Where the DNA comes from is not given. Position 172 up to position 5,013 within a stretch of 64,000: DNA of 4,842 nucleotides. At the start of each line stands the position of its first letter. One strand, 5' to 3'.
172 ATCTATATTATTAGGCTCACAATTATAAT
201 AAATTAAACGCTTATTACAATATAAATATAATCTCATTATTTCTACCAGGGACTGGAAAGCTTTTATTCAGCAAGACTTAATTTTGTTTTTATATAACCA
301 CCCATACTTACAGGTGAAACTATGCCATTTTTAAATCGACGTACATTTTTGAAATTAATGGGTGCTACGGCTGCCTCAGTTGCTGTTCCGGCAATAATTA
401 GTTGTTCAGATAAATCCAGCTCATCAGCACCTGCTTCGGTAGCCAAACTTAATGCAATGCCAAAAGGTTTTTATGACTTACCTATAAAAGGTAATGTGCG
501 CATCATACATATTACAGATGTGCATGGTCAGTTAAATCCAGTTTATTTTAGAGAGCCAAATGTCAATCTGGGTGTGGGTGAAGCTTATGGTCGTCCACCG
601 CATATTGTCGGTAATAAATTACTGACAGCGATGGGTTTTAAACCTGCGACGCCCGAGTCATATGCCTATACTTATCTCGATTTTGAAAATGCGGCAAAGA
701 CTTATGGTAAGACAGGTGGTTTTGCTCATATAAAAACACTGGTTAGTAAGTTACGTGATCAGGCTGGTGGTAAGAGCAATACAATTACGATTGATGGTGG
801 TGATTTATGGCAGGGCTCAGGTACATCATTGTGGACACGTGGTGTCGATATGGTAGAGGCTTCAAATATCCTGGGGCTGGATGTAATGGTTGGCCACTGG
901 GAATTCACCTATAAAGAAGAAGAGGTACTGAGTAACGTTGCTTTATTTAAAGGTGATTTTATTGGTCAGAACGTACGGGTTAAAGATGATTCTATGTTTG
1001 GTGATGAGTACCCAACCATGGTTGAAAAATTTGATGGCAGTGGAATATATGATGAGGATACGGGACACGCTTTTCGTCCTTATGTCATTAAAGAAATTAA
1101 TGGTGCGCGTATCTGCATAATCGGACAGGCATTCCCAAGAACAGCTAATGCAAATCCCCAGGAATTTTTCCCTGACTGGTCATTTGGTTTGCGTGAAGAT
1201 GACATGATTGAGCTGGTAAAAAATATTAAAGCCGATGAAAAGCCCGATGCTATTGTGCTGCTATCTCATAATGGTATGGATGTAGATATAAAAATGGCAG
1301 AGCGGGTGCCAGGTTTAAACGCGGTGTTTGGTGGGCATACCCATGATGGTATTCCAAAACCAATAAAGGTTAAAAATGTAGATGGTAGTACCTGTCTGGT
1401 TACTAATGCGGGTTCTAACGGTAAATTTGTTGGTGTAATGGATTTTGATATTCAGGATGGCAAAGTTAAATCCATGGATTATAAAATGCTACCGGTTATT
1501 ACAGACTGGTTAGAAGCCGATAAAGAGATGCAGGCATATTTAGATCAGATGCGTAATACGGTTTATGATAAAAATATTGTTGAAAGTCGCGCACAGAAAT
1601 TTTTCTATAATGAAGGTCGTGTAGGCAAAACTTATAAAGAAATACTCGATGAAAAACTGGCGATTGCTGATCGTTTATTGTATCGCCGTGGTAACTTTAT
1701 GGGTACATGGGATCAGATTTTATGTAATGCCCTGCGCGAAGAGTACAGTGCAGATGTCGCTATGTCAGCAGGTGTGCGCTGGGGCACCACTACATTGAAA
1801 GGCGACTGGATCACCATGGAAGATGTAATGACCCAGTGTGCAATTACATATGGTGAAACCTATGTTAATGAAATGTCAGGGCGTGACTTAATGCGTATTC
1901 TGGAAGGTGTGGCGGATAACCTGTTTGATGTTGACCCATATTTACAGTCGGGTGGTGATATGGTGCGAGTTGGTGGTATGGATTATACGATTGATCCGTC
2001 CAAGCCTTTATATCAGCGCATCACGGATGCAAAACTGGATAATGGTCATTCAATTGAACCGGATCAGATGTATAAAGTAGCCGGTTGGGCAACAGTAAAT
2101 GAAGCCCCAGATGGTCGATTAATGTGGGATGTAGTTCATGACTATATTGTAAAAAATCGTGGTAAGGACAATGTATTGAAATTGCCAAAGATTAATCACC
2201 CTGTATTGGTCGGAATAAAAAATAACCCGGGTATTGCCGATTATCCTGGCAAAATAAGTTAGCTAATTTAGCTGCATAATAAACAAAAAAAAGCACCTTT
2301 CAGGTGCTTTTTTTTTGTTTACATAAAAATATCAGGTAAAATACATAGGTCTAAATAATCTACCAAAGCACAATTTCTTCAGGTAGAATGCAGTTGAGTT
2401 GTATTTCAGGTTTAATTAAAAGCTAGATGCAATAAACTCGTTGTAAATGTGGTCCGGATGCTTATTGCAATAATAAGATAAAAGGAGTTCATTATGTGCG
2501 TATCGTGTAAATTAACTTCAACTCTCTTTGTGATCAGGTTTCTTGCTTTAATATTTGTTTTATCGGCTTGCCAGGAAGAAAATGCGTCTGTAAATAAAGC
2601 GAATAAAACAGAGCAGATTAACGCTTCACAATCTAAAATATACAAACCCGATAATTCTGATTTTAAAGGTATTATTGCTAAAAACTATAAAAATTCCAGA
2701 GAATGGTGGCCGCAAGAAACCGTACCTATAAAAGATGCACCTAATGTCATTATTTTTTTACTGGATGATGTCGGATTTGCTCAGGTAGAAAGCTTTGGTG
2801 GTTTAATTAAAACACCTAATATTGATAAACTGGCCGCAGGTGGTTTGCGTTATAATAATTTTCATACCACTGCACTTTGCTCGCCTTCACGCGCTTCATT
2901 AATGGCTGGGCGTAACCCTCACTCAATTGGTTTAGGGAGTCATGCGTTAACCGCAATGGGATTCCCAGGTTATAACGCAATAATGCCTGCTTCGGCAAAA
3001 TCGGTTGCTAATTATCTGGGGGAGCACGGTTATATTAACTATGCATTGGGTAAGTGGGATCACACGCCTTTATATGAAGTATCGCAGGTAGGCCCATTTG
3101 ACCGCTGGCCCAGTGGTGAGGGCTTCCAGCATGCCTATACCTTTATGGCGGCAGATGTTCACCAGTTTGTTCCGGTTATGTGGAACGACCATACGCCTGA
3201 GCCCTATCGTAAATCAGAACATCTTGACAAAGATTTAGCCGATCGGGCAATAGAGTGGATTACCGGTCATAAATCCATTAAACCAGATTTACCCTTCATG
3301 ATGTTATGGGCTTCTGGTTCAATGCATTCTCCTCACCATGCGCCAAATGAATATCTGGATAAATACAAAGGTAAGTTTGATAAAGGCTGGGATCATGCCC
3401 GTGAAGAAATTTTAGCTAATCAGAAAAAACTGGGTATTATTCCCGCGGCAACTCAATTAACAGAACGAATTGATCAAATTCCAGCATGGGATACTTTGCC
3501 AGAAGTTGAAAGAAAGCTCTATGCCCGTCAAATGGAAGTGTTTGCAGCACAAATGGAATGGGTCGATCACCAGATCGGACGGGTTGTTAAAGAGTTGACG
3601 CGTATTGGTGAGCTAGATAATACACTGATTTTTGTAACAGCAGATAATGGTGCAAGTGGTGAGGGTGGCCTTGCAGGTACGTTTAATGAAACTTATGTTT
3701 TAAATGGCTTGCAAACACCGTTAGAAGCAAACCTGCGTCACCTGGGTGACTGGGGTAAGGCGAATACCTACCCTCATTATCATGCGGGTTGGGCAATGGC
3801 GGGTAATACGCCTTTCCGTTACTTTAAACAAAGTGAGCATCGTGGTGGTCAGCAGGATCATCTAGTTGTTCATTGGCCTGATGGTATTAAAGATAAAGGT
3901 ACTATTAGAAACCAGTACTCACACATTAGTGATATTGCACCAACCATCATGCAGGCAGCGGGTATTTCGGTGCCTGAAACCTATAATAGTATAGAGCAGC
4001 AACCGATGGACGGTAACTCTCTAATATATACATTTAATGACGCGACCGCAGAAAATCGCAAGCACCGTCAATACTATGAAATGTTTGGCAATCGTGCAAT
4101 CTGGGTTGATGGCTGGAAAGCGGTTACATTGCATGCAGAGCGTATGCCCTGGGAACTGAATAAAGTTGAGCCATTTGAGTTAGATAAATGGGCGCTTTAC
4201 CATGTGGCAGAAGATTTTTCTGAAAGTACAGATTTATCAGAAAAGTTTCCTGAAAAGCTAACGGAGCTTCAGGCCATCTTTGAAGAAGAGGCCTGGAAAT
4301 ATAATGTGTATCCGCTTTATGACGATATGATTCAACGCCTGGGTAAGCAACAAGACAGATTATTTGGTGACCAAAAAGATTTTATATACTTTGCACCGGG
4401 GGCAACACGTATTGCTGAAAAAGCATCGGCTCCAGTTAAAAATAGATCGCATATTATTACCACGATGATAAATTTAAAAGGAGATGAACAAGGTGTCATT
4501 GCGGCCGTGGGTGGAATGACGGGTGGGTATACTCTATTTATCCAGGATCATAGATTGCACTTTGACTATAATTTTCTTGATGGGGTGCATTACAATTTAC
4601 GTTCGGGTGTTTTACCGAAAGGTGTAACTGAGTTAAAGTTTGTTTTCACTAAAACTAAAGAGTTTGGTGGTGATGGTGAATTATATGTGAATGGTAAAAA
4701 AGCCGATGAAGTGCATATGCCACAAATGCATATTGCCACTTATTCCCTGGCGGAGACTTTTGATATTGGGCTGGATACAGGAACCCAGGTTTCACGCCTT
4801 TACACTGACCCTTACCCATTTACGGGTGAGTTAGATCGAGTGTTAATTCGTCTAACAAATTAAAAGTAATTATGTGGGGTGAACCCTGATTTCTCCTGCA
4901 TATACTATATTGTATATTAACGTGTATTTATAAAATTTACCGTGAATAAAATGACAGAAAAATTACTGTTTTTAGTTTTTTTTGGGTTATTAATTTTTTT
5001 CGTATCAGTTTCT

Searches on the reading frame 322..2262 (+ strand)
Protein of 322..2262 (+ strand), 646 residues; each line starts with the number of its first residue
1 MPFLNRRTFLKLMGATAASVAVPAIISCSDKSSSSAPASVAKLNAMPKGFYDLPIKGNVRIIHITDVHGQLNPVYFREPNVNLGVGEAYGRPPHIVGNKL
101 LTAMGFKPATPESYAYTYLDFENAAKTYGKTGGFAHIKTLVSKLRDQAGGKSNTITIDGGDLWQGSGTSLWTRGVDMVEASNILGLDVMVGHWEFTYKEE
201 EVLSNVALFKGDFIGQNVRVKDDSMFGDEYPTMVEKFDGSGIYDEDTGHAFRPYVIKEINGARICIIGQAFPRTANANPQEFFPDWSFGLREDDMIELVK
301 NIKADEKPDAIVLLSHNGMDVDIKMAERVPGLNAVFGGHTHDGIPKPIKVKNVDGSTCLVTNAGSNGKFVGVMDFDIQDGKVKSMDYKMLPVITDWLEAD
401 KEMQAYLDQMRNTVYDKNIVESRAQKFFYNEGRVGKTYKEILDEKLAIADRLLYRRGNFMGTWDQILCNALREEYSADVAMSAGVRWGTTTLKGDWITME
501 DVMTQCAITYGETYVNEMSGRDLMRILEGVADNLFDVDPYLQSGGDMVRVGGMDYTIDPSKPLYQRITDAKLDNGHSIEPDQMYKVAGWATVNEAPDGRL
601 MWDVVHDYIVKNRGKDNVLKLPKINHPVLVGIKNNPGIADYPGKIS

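Call 65: search_protein_families(library=pfam, proteins=[window:322-2262:+], max_evalue=0.00001)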
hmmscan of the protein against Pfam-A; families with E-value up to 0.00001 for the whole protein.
window:322-2262:+ (646 aa): 1 family
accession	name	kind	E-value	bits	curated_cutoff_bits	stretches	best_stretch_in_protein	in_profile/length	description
PF02872.23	5_nucleotid_C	-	3.3e-16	60.2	23.6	1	465-598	26-152/158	5'-nucleotidase, C-terminal domain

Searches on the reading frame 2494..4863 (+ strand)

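Call 65: search_protein_families(library=pfam, proteins=[window:2494-4863:+], max_evalue=0.00001)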
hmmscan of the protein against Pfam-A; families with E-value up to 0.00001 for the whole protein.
window:2494-4863:+ (789 aa): 3 families
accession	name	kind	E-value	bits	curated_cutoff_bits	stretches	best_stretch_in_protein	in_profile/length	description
PF00884.28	Sulfatase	-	4.8e-53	180.9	25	1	83-491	1-301/301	Sulfatase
PF01663.27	Phosphodiest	-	2.2e-07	31.2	23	1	85-389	1-223/342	Type I phosphodiesterase / nucleotide pyrophosphatase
PF16347.10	SGSH_C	-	5.6e-07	30.3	29.3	1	456-584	19-134/154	N-sulphoglucosamine sulphohydrolase, C-terminal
